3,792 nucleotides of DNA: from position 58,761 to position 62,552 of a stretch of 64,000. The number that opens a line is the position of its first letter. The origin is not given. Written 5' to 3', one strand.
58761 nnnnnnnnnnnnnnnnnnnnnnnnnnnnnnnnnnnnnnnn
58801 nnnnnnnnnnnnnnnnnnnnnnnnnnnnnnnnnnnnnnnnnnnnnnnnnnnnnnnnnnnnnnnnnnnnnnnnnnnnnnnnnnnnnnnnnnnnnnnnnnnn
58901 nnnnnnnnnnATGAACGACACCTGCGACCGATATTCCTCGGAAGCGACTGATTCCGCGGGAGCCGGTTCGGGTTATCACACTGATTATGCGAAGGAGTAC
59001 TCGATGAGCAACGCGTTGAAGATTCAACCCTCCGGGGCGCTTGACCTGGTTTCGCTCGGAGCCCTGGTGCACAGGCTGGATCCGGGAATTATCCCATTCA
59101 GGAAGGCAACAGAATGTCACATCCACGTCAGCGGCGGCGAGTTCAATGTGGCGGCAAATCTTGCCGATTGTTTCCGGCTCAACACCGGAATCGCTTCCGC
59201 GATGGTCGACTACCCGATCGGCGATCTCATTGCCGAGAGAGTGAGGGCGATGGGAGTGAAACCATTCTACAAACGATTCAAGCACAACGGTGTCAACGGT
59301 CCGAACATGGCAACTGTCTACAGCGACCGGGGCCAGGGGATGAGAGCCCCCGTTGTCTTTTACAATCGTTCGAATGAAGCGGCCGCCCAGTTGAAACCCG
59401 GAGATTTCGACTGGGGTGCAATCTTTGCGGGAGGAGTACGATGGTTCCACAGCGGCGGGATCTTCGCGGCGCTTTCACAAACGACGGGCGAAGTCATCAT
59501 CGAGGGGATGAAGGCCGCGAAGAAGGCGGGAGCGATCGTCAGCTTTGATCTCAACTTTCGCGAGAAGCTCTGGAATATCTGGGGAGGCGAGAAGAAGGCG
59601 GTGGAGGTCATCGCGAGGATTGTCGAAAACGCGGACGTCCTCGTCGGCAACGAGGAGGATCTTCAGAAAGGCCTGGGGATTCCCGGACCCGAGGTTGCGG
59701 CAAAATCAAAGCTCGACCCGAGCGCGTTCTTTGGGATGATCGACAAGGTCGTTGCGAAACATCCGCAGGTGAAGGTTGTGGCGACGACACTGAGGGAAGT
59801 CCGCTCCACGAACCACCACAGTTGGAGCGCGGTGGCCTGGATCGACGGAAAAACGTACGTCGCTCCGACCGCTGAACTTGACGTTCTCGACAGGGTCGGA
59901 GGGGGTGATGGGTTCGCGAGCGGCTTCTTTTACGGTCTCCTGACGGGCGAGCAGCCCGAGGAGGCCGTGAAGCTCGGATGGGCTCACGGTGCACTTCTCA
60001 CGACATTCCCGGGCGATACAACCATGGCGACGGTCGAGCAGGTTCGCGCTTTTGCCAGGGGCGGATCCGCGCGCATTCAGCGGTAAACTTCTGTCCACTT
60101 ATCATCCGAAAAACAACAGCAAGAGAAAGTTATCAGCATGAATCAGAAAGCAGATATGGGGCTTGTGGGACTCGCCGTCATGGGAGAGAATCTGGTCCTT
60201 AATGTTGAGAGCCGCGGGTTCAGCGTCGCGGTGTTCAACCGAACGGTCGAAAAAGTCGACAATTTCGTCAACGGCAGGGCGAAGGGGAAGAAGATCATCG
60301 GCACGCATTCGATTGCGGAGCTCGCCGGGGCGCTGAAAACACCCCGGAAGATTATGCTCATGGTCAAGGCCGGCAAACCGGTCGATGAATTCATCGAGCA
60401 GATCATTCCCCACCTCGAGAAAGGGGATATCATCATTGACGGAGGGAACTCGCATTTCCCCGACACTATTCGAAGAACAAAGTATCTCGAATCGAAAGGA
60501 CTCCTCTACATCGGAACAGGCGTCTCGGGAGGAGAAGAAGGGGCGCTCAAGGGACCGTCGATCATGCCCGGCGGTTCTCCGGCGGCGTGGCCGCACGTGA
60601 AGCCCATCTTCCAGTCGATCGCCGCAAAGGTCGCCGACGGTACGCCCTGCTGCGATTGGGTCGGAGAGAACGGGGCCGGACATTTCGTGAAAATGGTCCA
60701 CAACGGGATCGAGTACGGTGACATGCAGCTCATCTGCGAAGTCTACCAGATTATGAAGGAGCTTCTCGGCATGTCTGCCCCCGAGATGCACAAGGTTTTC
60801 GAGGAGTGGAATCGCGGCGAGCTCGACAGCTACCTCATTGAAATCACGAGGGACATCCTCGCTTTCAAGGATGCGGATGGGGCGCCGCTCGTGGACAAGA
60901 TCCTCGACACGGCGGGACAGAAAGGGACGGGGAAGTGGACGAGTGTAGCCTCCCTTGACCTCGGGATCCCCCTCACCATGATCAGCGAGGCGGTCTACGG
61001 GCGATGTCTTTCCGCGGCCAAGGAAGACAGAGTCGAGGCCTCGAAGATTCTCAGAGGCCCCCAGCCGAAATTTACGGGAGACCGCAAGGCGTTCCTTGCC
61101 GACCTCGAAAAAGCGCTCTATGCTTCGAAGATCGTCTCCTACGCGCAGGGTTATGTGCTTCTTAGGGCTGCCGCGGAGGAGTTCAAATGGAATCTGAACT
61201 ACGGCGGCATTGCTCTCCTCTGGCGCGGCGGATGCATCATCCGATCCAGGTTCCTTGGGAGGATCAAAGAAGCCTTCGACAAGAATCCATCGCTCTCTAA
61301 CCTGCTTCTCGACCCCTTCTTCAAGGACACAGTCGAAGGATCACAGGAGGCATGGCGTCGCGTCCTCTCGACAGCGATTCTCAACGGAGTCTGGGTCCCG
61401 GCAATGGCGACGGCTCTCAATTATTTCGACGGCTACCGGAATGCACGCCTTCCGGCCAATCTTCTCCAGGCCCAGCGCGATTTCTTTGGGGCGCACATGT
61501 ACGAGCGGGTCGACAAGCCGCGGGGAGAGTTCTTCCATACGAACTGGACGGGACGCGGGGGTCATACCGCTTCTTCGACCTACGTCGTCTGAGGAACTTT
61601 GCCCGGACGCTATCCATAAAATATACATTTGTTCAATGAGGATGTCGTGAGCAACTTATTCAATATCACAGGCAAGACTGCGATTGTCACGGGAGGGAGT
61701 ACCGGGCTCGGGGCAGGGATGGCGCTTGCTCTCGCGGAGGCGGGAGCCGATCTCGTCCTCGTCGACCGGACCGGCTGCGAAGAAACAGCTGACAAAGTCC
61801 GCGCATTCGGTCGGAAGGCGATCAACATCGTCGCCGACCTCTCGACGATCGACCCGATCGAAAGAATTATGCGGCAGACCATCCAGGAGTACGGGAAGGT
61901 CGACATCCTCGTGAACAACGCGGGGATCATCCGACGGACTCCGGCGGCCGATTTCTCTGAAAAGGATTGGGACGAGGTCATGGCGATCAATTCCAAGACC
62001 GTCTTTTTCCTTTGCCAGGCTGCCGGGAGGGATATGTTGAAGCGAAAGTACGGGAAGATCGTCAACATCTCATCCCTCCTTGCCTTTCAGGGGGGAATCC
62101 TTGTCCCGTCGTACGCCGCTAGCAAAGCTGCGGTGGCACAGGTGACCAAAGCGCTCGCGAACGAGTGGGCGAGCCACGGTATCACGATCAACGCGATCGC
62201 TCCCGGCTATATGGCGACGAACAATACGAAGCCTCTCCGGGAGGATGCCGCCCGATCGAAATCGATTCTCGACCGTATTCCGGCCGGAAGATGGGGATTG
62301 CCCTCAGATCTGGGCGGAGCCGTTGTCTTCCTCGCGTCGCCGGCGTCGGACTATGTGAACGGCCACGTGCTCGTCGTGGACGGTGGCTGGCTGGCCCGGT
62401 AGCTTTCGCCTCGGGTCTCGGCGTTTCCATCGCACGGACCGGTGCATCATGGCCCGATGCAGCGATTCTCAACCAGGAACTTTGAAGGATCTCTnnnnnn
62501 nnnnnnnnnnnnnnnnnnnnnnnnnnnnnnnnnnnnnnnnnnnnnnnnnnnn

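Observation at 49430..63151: Hexuronate operon with a non-canonical enzyme set: uxaC and kduI/kduD present, uxaA/uxaB/uxuA absent, a GatZ/UxaE-like TIM-barrel gene, and duplicated KDG-kinase-like genes.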

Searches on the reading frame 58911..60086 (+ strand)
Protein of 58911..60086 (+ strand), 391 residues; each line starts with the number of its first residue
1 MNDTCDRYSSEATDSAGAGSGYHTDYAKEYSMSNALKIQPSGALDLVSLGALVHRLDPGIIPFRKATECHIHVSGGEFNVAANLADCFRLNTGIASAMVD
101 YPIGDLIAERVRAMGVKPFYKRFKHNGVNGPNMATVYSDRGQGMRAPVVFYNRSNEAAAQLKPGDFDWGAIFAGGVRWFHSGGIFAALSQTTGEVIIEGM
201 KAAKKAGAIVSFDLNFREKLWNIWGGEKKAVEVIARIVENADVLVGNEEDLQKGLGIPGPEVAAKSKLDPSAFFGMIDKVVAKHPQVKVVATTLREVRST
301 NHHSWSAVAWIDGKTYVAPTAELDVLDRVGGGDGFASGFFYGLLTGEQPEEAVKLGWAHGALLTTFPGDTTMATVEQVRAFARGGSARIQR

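Call 3: search_protein_families(library=pfam, proteins=[window:58911-60086:+])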
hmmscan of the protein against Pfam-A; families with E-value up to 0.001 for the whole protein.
window:58911-60086:+ (391 aa): 1 family
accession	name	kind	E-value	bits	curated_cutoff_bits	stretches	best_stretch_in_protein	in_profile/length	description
PF00294.29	PfkB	-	2e-17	63.9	25.8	1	69-371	31-297/302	pfkB family carbohydrate kinase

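Call 4: search_protein_families(library=ncbifam, proteins=[window:58911-60086:+])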
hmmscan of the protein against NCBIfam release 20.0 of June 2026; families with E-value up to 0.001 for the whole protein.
window:58911-60086:+ (391 aa): 14 families
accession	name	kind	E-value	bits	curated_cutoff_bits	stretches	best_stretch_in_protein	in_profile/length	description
NF041633.1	trifunc_aldol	exception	1.4e-72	245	700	1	37-391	235-580/580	KHG/KDPG aldolase/sugar kinase fusion protein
NF041332.1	KDG_KDGal_kin_Halo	equivalog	1.7e-36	126.3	440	1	45-391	3-320/320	bifunctional 2-dehydro-3-deoxygluconokinase/2-dehydro-3-deoxygalactonokinase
TIGR04382.1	myo_inos_iolC_N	equivalog_domain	9.2e-25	87.5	300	1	62-381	22-308/309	5-dehydro-2-deoxygluconokinase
NF040938.1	KDG_KDGal_kin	equivalog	9.6e-21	74.2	400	1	62-372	18-292/305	bifunctional 2-dehydro-3-deoxygluconokinase/2-dehydro-3-deoxygalactonokinase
NF006957.1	PRK09434.1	equivalog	4.8e-10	39.4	450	1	178-368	121-291/302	fructokinase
NF049991.1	TagKinase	equivalog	1.4e-08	33.9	420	1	92-379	58-312/321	tagatose kinase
NF052444.1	DhDoxglucKinKdgK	equivalog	1.5e-08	34.4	400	1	179-244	130-192/303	2-dehydro-3-deoxygluconokinase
NF053626.1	RibKinHalex1628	equivalog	2.2e-07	30.7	330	1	312-381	219-290/293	ATP-dependent ribose-1-phosphate kinase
TIGR03168.1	1-PFK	subfamily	1.9e-06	27.1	216.4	1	312-380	230-297/305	hexose kinase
TIGR03828.1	pfkB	equivalog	3.5e-06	26.3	292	1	313-380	231-297/305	1-phosphofructokinase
NF041320.1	pfkB_Halo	equivalog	9.1e-06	25.3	400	1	308-378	221-290/302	1-phosphofructokinase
NF047869.1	myo_kin_aldol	exception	1e-05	24.1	600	1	316-364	264-312/586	bifunctional 5-dehydro-2-deoxygluconokinase/5-dehydro-2-deoxyphosphogluconate aldolase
NF007321.0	PRK09813.1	equivalog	2e-05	24.2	247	1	307-361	198-252/261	fructoselysine 6-kinase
NF041134.1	R1P_kin_Thcocales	equivalog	4.2e-05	23.1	500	0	322-358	221-257/291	ADP-dependent ribose-1-phosphate kinase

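Call 46: search_solved_structures(query=window:59004-60086:+, max_evalue=1e-10)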
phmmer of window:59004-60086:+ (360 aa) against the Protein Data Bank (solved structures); distinct sequences matched with E-value up to 1e-10: 6.
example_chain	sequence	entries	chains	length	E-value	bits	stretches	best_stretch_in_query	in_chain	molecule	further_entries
2afb_A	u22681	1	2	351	7e-46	159.8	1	15-359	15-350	2-keto-3-deoxygluconate kinase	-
4gm6_A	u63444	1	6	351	7e-34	120.4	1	14-355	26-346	PfkB family carbohydrate kinase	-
1v19_A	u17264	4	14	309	6.9e-22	80.9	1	26-226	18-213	2-KETO-3-DEOXYGLUCONATE KINASE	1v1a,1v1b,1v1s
3ktn_A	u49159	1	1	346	1.7e-18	69.7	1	15-348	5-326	Carbohydrate kinase, pfkB family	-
4du5_A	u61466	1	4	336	2.6e-14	56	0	10-200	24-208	PfkB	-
2v78_A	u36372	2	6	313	2.2e-12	49.7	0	14-233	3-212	FRUCTOKINASE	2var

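Call 49: find_related_loci(query=A2, collection=metagenome_contigs, flank=10000)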
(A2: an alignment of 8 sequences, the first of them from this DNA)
Query A2 (360 aa) in metagenome_contigs; peptide patterns used: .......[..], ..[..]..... (x = any residue, [..] = any of these).
600 stretches matched a pattern (row limit reached: there are more); 551 encode a relative of the query (tblastn E <= 1e-3); the best 80 are kept; 80 distinct loci.
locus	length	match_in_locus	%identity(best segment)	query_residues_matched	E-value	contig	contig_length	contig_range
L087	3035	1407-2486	100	1-360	0e+0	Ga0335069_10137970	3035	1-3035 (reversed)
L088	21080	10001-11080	90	1-360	0e+0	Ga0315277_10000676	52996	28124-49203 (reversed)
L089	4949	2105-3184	87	1-360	0e+0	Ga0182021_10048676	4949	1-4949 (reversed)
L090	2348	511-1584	86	3-360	0e+0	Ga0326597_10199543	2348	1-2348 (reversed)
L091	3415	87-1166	86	1-360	0e+0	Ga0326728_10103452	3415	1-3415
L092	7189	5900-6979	84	1-360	0e+0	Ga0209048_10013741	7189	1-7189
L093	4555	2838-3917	85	1-360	0e+0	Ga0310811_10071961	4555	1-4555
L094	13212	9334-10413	85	1-360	0e+0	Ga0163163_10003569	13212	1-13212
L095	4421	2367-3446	84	1-360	0e+0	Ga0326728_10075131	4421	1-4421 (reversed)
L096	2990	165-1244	85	1-360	0e+0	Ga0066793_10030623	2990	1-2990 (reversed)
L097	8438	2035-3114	84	1-360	0e+0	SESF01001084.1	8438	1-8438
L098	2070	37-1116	84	1-360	0e+0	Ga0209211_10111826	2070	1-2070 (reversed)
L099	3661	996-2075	84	1-360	0e+0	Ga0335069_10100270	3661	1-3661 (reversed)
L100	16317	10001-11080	84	1-360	0e+0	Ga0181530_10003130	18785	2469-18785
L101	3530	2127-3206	84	1-360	0e+0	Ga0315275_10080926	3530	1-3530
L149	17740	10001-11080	79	1-360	0e+0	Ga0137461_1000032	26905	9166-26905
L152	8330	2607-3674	84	5-360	0e+0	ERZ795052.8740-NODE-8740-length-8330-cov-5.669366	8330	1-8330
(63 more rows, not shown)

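Call 63: search_protein_families(library=ncbifam, proteins=[L149:11112-12383:+, L088:12369-13643:+, L152:5297-6568:+, L088:13709-14836:+], max_evalue=1e-10)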
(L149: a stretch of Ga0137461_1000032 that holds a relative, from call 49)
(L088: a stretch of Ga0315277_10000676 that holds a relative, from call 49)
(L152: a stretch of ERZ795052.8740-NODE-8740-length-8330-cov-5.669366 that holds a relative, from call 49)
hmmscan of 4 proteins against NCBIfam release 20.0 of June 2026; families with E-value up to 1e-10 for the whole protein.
L149:11112-12383:+ (424 aa): 1 family
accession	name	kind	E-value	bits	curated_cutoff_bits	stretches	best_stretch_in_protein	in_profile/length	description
NF052594.1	NPN_18_hexonate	equivalog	3.6e-199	661.6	500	1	12-417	4-410/411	nickel-dependent putative hexonate epimerase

L088:12369-13643:+ (425 aa): 2 families
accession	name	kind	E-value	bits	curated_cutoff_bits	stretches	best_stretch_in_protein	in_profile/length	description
NF052594.1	NPN_18_hexonate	equivalog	1.6e-197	656.2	500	1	11-417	3-410/411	nickel-dependent putative hexonate epimerase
NF052593.1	NPN_racem_MAR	equivalog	1.5e-12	46.8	500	1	32-311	58-323/415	nickel-dependent malate racemase, LarAH6 family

L152:5297-6568:+ (424 aa): 1 family
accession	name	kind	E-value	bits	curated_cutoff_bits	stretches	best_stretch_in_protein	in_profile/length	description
NF052594.1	NPN_18_hexonate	equivalog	7.8e-195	647.3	500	1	11-417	3-410/411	nickel-dependent putative hexonate epimerase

L088:13709-14836:+ (376 aa): 20 families
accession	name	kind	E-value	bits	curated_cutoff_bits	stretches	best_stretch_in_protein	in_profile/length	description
NF001309.0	PRK00257.1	equivalog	2.3e-139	464.6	434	1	1-372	1-377/379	4-phosphoerythronate dehydrogenase PdxB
NF011966.0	PRK15438.1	equivalog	3.7e-89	299.4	687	1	1-372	1-371/378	4-phosphoerythronate dehydrogenase PdxB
TIGR01327.1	PGDH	equivalog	2.3e-38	132.3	454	1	112-265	134-288/525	phosphoglycerate dehydrogenase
NF009714.1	PRK13243.1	equivalog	8.1e-36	124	455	1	104-274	138-309/332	glyoxylate reductase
NF008759.0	PRK11790.1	equivalog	8.9e-31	107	404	1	32-278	49-317/410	phosphoglycerate dehydrogenase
NF006263.0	PRK08410.1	equivalog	1.9e-29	103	389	1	113-261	142-290/311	D-2-hydroxyacid dehydrogenase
NF005069.0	PRK06487.1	equivalog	4.5e-29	101.5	448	1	113-256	148-289/320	2-hydroxyacid dehydrogenase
NF000492.1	vanH_gen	exception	4.9e-28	98.1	540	1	94-240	119-258/312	D-lactate dehydrogenase VanH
NF005750.0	PRK07574.1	equivalog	3.7e-27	95.4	329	1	111-278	187-357/386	NAD-dependent formate dehydrogenase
NF000112.1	vanH-Amyco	exception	1.6e-26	93.4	625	1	108-240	162-287/348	VanH-AOV family D-lactate dehydrogenase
NF005387.0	PRK06932.1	equivalog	2e-24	86.1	492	1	116-239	147-265/314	2-hydroxyacid dehydrogenase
NF000151.1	vanH-Ac1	exception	7.4e-24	84.7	750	1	111-240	172-294/351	D-lactate dehydrogenase VanH-Ac1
NF041369.1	Dhydh_Halo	equivalog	1.3e-22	80.4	400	1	111-261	127-278/305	D-2-hydroxyacid dehydrogenase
NF011938.0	PRK15409.1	equivalog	6.1e-22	78.1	492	1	113-274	142-305/324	glyoxylate/hydroxypyruvate reductase GhrB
NF000004.1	vanH-D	exception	1.3e-21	77.1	550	1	110-255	141-279/323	D-lactate dehydrogenase VanH-D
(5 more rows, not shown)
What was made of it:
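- On NCBIfam NF052594 (LarAH group 18 hexonate epimerase): True members in L149, L088 and L152 score 647-662 (call 63).
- On PdxB (4-phosphoerythronate dehydrogenase): The clade-B homolog in L088 passes at 464 (call 63).
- The clade-B partner in L088 passes the NCBIfam PdxB cutoff (464 against 434; call 63). A non-orthologous LarA substitutes in the same context (call 63).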

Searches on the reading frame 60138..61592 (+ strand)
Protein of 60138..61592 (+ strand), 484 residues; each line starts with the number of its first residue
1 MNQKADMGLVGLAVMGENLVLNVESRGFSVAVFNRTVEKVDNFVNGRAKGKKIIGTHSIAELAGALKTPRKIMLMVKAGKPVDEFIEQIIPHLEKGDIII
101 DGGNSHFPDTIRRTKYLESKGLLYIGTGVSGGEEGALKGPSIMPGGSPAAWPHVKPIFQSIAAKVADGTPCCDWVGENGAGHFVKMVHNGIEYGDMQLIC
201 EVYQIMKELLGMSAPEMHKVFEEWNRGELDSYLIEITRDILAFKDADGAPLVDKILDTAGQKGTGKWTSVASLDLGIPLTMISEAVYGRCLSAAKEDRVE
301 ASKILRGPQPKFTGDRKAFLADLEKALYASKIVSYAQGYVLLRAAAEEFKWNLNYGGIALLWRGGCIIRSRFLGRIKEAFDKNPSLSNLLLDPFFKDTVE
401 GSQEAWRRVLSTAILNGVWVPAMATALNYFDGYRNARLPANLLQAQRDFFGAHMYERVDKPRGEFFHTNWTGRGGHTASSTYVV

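Call 3: search_protein_families(library=pfam, proteins=[window:60138-61592:+])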
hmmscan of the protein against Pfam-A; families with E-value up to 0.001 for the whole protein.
window:60138-61592:+ (484 aa): 2 families
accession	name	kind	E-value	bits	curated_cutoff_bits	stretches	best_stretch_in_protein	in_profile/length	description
PF00393.24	6PGD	-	2.9e-132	440.9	27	1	181-470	1-290/290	6-phosphogluconate dehydrogenase, C-terminal domain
PF03446.21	NAD_binding_2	-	1.2e-49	168.8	21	1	7-166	2-157/161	NAD binding domain of 6-phosphogluconate dehydrogenase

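Call 4: search_protein_families(library=ncbifam, proteins=[window:60138-61592:+])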
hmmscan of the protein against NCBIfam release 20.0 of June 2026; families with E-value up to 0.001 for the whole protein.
window:60138-61592:+ (484 aa): 9 families
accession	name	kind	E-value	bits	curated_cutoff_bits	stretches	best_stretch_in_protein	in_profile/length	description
TIGR00873.1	gnd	equivalog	1.9e-229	762.2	426.7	1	6-471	1-466/467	decarboxylating NADP(+)-dependent phosphogluconate dehydrogenase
NF006765.0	PRK09287.1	equivalog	7.7e-218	724.1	413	1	3-474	2-471/476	NADP-dependent phosphogluconate dehydrogenase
NF007161.0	PRK09599.1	subfamily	8.7e-83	278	271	2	6-298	2-281/302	NADP-dependent phosphogluconate dehydrogenase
TIGR00872.1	gnd_rel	equivalog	1.3e-65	221.6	297.2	2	7-305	3-283/299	phosphogluconate dehydrogenase (NAD(+)-dependent, decarboxylating)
TIGR01505.1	tartro_sem_red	equivalog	6.8e-14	51.8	340.75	1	7-189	2-173/291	2-hydroxy-3-oxopropionate reductase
NF008592.0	PRK11559.1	equivalog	4.9e-13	49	397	1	5-188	3-175/296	2-hydroxy-3-oxopropionate reductase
TIGR01692.1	HIBADH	equivalog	3.7e-11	42.9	291.6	1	10-221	2-201/288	3-hydroxyisobutyrate dehydrogenase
NF043037.1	ThreonDh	equivalog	1.1e-09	38.2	350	1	5-189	3-177/297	L-threonate dehydrogenase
NF011633.0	PRK15059.1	equivalog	2.2e-06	27.1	451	1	7-188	3-172/292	2-hydroxy-3-oxopropionate reductase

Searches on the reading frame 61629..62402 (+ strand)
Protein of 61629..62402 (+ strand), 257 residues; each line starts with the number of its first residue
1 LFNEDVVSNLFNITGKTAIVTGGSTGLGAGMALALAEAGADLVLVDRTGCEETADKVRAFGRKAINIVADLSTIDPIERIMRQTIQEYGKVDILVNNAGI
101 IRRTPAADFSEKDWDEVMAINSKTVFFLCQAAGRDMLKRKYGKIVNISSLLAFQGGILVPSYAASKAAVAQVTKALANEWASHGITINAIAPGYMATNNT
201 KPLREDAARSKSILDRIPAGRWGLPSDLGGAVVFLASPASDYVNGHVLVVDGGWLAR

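Call 6: search_protein_families(library=pfam, proteins=[window:61629-62402:+])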
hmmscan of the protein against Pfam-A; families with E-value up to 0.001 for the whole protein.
window:61629-62402:+ (257 aa): 4 families
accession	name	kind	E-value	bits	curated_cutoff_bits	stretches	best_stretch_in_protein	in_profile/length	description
PF13561.12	adh_short_C2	-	3.3e-60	204.1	27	1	25-254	6-235/236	Enoyl-(Acyl carrier protein) reductase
PF00106.31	adh_short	-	5e-60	202.8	26.6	1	16-206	1-193/195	short chain dehydrogenase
PF08659.16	KR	-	1.4e-12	48.3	22.6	1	17-195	2-178/180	KR domain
PF01370.27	Epimerase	-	8.6e-05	22.5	20.9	1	19-187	2-167/240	NAD dependent epimerase/dehydratase family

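Call 39: search_protein_families(library=ncbifam, proteins=[window:61629-62402:+], max_evalue=0.00001)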
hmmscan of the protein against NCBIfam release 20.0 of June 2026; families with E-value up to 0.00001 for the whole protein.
window:61629-62402:+ (257 aa): 230 families (the best 25 are shown)
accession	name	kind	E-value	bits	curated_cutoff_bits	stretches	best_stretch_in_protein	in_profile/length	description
TIGR01832.1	kduD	equivalog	7.6e-112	372.8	338.85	1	11-257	1-248/248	2-dehydro-3-deoxy-D-gluconate 5-dehydrogenase KduD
NF006528.0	PRK08993.1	subfamily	2.4e-107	358.1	430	1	8-257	3-253/253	2-dehydro-3-deoxy-D-gluconate 5-dehydrogenase KduD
NF005390.0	PRK06935.1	equivalog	8.7e-107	356.3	369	1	7-257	7-258/258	2-dehydro-3-deoxy-D-gluconate 5-dehydrogenase KduD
NF006070.0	PRK08213.1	subfamily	1.4e-72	244.4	279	1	7-254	4-256/259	gluconate 5-dehydrogenase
NF005983.0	PRK08085.1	equivalog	2.1e-68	230.7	408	1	8-256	2-252/254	gluconate 5-dehydrogenase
NF005488.0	PRK07097.1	equivalog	3.5e-68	229.6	369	1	8-256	3-259/266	gluconate 5-dehydrogenase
NF005559.1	PRK07231.1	subfamily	1.2e-66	224.8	215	1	13-255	2-248/249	glucose 1-dehydrogenase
TIGR01830.1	3oxo_ACP_reduc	equivalog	7.6e-66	222.2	297.75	1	18-253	1-237/239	3-oxoacyl-[acyl-carrier-protein] reductase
NF005711.0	PRK07523.1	subfamily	3.7e-65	220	413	1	8-254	3-251/255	SDR family oxidoreductase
NF004778.0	PRK06124.1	equivalog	2.3e-64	217.3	303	1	8-256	4-254/256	SDR family oxidoreductase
NF005309.0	PRK06841.1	subfamily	1.6e-62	211.4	286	1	3-254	3-252/255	GolD/DthD family dehydrogenase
NF004774.0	PRK06114.1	equivalog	3.3e-60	203.6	360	1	4-256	5-261/262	SDR family oxidoreductase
NF004198.0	PRK05653.1-3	equivalog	5.5e-60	202.9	296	1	14-254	6-246/248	3-oxoacyl-ACP reductase FabG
NF004197.0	PRK05653.1-1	equivalog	1.1e-59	202.1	332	1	13-254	5-246/249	3-oxoacyl-ACP reductase FabG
NF009466.0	PRK12826.1-2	subfamily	2e-59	201.1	222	1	16-254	4-244/248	3-oxoacyl-ACP reductase FabG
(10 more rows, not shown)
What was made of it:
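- Checked: TIGR01832 scores 373 against 339 (call 39).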
